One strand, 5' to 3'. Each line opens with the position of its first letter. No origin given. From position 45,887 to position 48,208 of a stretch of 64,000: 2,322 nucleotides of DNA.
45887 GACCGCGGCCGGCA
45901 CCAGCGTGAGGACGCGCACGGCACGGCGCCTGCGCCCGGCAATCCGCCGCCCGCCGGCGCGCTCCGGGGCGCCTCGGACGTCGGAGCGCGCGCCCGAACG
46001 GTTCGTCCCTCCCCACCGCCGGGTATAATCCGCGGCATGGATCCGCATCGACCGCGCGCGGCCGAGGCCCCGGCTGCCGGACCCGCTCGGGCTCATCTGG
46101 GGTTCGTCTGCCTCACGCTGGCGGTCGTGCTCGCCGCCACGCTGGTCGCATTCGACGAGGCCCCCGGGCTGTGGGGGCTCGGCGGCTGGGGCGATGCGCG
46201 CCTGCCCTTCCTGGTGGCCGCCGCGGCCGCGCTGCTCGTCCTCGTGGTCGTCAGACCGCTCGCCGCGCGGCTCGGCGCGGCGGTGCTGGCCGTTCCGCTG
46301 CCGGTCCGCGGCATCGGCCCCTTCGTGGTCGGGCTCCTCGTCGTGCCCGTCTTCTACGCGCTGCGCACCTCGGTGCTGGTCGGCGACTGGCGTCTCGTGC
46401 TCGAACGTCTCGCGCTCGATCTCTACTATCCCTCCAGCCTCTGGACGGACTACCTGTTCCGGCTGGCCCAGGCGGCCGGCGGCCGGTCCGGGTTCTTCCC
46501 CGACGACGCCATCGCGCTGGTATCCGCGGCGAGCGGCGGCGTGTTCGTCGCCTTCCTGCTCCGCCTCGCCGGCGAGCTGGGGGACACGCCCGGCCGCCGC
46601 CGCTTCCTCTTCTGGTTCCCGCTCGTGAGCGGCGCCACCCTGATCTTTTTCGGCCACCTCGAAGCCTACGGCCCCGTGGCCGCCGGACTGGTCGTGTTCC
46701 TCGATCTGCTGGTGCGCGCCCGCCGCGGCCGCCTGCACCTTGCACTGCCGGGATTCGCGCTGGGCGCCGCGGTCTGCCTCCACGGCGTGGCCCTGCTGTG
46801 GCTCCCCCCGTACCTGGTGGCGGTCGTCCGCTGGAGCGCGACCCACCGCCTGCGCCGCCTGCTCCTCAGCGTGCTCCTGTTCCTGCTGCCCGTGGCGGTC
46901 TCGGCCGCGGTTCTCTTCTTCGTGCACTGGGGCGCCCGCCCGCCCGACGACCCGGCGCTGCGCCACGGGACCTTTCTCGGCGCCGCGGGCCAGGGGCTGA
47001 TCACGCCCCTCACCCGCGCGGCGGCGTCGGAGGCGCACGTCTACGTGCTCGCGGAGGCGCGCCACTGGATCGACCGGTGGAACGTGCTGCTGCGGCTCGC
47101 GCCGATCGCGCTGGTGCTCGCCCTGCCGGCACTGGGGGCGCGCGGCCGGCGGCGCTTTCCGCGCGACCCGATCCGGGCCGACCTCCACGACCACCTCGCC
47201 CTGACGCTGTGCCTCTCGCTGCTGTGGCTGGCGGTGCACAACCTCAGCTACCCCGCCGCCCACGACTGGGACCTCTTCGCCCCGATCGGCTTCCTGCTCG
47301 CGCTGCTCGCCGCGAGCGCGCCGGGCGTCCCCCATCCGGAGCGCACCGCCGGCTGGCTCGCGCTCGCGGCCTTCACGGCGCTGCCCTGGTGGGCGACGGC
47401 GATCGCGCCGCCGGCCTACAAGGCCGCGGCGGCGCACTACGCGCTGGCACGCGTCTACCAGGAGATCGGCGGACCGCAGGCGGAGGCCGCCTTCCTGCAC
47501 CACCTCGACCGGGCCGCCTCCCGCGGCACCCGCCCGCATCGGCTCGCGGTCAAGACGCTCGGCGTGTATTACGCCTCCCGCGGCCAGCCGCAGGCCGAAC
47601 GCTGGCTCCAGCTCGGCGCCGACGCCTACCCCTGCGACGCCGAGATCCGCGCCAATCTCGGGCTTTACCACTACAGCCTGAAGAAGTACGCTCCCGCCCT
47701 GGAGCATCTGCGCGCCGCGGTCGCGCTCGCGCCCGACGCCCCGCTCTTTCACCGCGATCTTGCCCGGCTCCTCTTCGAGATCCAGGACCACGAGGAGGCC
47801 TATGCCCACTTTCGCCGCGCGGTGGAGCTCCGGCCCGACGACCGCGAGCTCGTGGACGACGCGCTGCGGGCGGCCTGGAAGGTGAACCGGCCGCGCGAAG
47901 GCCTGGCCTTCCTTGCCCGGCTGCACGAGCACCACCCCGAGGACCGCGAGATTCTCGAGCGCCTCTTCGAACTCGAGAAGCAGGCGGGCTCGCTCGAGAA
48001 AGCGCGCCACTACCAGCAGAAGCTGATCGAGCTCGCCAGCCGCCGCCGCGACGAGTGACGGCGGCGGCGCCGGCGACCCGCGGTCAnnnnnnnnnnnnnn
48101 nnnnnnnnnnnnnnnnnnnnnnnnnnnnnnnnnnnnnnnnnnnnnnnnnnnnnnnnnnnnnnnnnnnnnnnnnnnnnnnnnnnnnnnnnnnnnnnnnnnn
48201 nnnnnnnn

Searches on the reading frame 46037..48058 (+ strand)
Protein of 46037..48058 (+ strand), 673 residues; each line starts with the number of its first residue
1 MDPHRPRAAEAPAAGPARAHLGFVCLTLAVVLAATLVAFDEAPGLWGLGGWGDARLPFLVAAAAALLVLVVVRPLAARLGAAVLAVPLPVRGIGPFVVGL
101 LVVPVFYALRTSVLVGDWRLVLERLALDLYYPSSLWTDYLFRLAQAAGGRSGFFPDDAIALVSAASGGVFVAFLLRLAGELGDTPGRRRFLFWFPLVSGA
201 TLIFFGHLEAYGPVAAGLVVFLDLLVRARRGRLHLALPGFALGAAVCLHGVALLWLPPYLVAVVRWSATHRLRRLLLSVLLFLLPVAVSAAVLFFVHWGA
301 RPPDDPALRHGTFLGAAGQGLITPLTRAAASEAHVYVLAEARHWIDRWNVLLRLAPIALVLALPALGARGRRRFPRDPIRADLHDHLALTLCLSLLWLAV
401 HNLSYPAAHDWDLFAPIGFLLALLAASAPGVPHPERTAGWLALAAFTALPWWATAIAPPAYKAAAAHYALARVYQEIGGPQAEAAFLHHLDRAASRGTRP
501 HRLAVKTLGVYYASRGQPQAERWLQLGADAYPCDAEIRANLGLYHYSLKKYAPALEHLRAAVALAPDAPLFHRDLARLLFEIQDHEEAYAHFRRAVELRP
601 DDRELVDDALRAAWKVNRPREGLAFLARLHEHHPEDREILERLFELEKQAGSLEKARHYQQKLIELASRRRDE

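Call 3: search_protein_families(library=pfam, proteins=[window:46037-48058:+], max_evalue=0.01)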
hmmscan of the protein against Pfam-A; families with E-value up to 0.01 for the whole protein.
window:46037-48058:+ (673 aa): 13 families
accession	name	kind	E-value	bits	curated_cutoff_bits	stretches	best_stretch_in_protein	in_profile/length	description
PF07719.23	TPR_2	-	1.8e-09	37.4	27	2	570-602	2-34/34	Tetratricopeptide repeat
PF00515.34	TPR_1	-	8.6e-09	35.3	27.8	2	535-567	1-33/34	Tetratricopeptide repeat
PF13181.12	TPR_8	-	2.1e-08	34.1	25.7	0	575-602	7-34/34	Tetratricopeptide repeat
PF13414.12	TPR_11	-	3.2e-08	33.6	26.8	1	545-581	4-40/42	TPR repeat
PF13428.12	TPR_14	-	8.6e-08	32.6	23.5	1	572-605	4-37/44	Tetratricopeptide repeat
PF14559.12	TPR_19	-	1.4e-07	32.2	25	1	549-607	5-62/68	Tetratricopeptide repeat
PF13432.12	TPR_16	-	7.6e-07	29.9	32.7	1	541-602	3-64/65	Tetratricopeptide repeat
PF13424.12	TPR_12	-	1.4e-06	28.8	30.1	1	521-566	31-76/77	Tetratricopeptide repeat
PF13174.12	TPR_6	-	0.0013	19.7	26.3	0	575-601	6-32/33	Tetratricopeptide repeat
PF23914.1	TPR_CcmH_CycH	-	0.0041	17.4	42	0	575-666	56-150/158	Cytochrome c-type biogenesis protein H TPR domain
PF25064.1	ARM_TT21_5th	-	0.0055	17.5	27.8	0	626-669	24-67/117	TT21 fifth ARM repeats domain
PF13374.12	TPR_10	-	0.0058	17.1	27.5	0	535-564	2-31/42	Tetratricopeptide repeat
PF12895.13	ANAPC3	-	0.0084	16.8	27.2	0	541-594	29-81/82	Anaphase-promoting complex, cyclosome, subunit 3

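Call 40: search_protein_families(library=ncbifam, proteins=[window:46037-48058:+], max_evalue=0.01)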
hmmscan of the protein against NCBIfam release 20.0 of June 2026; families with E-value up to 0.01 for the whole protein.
window:46037-48058:+ (673 aa): 11 families
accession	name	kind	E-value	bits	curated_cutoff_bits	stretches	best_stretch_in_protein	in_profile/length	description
NF040959.1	MamA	equivalog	7e-11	42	200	1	466-598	73-202/204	magnetosome protein MamA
TIGR02917.1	PEP_TPR_lipo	equivalog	8.7e-10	37.1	312.2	1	464-668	533-734/899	XrtA/PEP-CTERM system TPR-repeat protein PrsT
TIGR02521.1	type_IV_pilW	equivalog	2e-07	30.8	154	0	462-485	63-87/234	type IV pilus biogenesis/stability protein PilW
NF007302.0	PRK09782.1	equivalog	0.00018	19.6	1223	1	516-667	559-710/990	phage receptor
NF033762.1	social_mot_Tgl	equivalog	0.00044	19.7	225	1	534-602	30-99/252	social motility TPR repeat lipoprotein Tgl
NF047558.1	TPR_END_plus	domain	0.00049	20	32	0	575-606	5-36/56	TPR end-of-group domain-containing protein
NF008755.0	PRK11788.1-3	equivalog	0.0009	18.7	430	1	549-663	194-308/388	lipopolysaccharide assembly protein LapB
TIGR02552.1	LcrH_SycD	equivalog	0.00092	18.9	104.8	1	534-604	51-121/136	SycD/LcrH family type III secretion system chaperone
TIGR04510.1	mod_pep_cyc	subfamily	0.0012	17.5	400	1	464-665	432-627/814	putative peptide modification system cyclase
NF047371.1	FlcA_CTERM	equivalog_domain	0.0036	15.8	300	1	511-599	449-537/646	periplasmic flagellar collar protein FlcA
NF033920.0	C39_PA2778_fam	equivalog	0.0045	16.4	150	0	516-600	171-255/255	PA2778 family cysteine peptidase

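Call 75: search_solved_structures(query=A7, max_evalue=1, show_alignments=0)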
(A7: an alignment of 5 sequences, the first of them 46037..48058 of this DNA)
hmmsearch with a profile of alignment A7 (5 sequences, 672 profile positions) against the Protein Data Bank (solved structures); distinct sequences matched with E-value up to 1: 222 (the best 60 are shown).
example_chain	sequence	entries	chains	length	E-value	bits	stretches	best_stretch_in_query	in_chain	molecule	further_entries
9qhb_A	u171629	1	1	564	1.4e-26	96.3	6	510-603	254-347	Engineered tetratricopeptide repeat protein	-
7yeh_B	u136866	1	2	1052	8.4e-19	70.6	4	515-635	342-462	UDP-N-acetylglucosamine--peptide N-acetylglucosaminyltransferase 110 kDa subunit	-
7yea_A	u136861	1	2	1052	8.8e-19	70.5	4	515-637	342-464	UDP-N-acetylglucosamine--peptide N-acetylglucosaminyltransferase 110 kDa subunit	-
7ntf_A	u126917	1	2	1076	9.4e-19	70.4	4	516-603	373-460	Isoform 1 of UDP-N-acetylglucosamine--peptide N-acetylglucosaminyltransferase 110 kDa subu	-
8bu0_A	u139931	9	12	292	9.5e-18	67.1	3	538-666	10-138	Consensus tetratricopeptide repeat protein | Crystal structure of an 8-repeat consensus TPR superhelix with Zinc. | Monomer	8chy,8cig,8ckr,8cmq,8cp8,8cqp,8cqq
1w3b_A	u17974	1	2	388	3.6e-17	65.2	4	517-603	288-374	UDP-N-ACETYLGLUCOSAMINE--PEPTIDE N-ACETYLGLUCOSAMINYLTRANSFERASE 110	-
6eou_A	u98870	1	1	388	1.1e-16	63.5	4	517-603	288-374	UDP-N-acetylglucosamine--peptide N-acetylglucosaminyltransferase 110 kDa subunit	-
9qhc_A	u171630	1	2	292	3e-15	58.9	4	509-602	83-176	Engineered tetratricopeptide repeat protein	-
6xt9_D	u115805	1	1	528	6.3e-13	51.2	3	511-605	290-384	Bardet-Biedl syndrome 4 protein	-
7obi_A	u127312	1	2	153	5.7e-12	48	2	531-605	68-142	CTPR-rv4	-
8bd7_A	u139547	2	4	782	9.9e-12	47.2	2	508-667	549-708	IFT88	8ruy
6vbu_4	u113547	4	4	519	3.4e-11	45.5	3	509-601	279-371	Bardet-Biedl syndrome 4 protein homolog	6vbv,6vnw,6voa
9f8w_A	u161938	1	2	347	7.4e-11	44.3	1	511-605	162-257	Peroxisome targeting signal 1 receptor PEX5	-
3cvq_A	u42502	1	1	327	1e-10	43.9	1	511-605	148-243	Peroxisome targeting signal 1 receptor PEX5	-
3cv0_A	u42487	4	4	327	1.2e-10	43.6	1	511-604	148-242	Peroxisome targeting signal 1 receptor PEX5 | Peroxisome targeting signal 1 receptor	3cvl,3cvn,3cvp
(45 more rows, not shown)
